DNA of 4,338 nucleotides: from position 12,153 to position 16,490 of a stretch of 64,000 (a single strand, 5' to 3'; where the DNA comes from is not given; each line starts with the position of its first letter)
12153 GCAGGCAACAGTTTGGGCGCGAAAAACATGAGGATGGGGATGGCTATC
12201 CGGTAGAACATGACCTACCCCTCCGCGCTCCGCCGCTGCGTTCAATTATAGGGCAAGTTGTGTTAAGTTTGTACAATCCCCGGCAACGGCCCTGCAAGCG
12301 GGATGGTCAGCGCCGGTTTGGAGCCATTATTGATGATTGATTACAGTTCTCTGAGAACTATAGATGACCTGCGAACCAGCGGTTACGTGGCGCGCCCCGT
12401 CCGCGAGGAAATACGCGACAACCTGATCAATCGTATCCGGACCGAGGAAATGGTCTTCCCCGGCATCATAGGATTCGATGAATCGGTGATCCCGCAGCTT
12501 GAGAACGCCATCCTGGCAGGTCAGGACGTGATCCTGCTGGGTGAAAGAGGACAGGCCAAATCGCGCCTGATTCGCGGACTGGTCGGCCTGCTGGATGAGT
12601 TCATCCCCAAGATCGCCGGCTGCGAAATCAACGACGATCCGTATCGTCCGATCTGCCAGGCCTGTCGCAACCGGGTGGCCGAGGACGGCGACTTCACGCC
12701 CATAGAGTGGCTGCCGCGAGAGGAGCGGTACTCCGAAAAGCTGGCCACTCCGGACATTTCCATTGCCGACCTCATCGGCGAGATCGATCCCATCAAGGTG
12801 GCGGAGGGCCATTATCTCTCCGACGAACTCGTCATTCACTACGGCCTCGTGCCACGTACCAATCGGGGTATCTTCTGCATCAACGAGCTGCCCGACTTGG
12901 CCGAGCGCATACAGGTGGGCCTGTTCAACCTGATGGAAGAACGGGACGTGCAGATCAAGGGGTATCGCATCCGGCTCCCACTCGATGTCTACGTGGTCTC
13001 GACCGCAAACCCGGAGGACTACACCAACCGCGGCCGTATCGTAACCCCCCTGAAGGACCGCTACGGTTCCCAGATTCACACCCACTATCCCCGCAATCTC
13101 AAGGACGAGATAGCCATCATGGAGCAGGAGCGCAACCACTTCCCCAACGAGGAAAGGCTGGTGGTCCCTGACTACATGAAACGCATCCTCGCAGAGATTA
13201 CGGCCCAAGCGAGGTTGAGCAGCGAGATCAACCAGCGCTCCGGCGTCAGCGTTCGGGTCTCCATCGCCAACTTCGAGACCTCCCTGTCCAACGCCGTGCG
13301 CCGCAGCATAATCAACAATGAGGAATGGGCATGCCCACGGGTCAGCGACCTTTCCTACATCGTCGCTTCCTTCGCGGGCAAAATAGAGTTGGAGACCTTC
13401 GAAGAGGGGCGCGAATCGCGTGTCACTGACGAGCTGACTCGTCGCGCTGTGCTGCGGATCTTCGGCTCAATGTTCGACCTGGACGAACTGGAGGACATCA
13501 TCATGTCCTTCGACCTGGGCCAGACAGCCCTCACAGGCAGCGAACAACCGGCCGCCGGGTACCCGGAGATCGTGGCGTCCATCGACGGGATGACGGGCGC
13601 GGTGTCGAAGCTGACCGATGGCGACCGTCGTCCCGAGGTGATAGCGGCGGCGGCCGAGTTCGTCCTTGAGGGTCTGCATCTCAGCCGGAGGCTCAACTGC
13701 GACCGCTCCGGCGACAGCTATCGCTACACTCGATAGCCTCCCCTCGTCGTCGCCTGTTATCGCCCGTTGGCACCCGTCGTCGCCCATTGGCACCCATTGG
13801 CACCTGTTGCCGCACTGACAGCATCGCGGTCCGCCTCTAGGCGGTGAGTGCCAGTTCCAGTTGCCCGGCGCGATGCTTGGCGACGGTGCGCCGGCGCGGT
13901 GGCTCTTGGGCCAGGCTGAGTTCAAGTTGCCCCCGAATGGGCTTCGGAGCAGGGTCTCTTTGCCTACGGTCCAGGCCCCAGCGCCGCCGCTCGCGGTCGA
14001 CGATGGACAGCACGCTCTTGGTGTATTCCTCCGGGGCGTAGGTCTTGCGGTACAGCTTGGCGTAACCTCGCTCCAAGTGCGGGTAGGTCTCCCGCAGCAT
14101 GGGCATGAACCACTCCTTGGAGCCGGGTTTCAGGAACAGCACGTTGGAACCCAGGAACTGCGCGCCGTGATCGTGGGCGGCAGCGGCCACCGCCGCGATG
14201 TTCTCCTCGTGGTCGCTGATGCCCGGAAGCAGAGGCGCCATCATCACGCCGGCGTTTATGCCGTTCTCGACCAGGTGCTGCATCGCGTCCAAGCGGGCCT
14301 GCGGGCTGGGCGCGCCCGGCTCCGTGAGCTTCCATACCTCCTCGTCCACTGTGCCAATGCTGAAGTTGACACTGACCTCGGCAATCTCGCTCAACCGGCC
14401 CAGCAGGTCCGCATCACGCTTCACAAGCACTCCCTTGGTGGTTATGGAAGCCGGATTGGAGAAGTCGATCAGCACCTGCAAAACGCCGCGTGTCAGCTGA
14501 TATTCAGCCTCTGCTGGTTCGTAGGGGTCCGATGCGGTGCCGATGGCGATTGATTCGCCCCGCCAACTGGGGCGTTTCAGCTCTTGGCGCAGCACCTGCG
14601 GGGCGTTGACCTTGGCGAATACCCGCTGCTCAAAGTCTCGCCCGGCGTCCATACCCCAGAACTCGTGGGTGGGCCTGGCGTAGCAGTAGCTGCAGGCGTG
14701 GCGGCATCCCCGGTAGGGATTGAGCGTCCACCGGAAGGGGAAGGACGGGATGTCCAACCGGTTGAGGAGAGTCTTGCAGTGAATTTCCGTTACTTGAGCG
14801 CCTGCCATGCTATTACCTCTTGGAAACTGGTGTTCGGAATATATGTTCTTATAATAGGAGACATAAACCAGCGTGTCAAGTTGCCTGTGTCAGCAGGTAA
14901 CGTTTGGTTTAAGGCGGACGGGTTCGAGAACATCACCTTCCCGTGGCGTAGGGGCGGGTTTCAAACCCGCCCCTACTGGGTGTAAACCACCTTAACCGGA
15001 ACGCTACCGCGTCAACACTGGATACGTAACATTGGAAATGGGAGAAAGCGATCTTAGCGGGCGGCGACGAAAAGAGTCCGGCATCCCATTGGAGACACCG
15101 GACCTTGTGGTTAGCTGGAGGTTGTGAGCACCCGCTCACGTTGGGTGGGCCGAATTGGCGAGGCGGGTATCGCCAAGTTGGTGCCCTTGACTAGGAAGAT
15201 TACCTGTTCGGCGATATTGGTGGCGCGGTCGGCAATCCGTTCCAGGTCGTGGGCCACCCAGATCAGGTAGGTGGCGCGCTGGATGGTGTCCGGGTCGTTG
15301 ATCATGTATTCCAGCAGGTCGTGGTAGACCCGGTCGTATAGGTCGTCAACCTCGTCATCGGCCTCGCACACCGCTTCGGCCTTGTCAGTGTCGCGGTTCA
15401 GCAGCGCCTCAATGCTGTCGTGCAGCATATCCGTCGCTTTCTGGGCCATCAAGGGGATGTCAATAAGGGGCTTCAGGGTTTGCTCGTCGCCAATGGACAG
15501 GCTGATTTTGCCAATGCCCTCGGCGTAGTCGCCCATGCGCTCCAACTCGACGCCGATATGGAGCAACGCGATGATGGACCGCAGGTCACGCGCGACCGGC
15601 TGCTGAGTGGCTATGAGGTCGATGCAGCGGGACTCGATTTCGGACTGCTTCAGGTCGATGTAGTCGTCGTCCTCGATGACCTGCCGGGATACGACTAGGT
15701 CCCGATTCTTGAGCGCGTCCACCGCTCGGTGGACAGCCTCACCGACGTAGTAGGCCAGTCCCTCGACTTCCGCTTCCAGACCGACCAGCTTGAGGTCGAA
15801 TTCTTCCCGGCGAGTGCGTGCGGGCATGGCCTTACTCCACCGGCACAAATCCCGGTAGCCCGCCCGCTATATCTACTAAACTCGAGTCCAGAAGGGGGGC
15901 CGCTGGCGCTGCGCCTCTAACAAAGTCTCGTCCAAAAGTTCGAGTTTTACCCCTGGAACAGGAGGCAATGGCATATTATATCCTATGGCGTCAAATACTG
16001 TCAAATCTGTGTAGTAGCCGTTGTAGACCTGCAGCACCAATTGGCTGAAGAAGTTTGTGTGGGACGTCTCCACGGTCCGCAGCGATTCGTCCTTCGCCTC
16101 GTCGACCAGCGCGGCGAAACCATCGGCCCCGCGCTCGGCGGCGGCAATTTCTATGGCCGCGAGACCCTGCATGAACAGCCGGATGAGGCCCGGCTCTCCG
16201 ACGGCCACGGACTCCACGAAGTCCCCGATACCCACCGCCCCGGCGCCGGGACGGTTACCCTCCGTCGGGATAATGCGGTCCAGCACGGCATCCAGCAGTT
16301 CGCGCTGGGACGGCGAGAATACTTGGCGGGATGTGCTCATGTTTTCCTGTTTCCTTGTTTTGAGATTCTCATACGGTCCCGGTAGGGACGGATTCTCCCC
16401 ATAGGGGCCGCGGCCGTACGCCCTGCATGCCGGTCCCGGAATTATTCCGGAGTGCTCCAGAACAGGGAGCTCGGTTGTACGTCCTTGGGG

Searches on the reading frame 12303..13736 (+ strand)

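Call 12: search_protein_families(library=ncbifam, proteins=[window:12303-13736:+], max_evalue=0.00001)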
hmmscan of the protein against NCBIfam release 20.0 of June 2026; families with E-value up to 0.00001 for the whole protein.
window:12303-13736:+ (477 aa): 3 families
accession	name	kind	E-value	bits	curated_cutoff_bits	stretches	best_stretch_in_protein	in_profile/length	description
TIGR02442.1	Cob-chelat-sub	hypoth_equivalog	2.8e-12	45.9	779.45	1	75-280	27-218/641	putative cobaltochelatase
TIGR02030.1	BchI-ChlI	equivalog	6.4e-10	38.7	466.95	1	75-293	27-234/337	magnesium chelatase ATPase subunit I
TIGR02031.1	BchD-ChlD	equivalog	1.5e-09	37.1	499.55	1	76-279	19-183/608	magnesium chelatase ATPase subunit D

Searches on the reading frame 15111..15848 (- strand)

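Call 43: search_protein_families(library=pfam, proteins=[window:15111-15848:-], max_evalue=0.00001)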
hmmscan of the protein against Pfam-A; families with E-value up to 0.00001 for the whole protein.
window:15111-15848:- (245 aa): 1 family
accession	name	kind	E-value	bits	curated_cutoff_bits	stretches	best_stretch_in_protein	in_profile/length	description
PF01895.24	PhoU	-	4.1e-46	155.7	23.5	2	132-216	2-89/89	PhoU domain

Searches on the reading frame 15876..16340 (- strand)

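Call 43: search_protein_families(library=pfam, proteins=[window:15876-16340:-], max_evalue=0.00001)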
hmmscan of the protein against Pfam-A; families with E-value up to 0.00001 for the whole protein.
window:15876-16340:- (154 aa): 1 family
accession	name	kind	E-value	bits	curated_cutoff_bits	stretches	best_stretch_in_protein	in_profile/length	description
PF13618.11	Gluconate_2-dh3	-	4.5e-15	56.6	23.4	1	11-122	2-129/135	Gluconate 2-dehydrogenase subunit 3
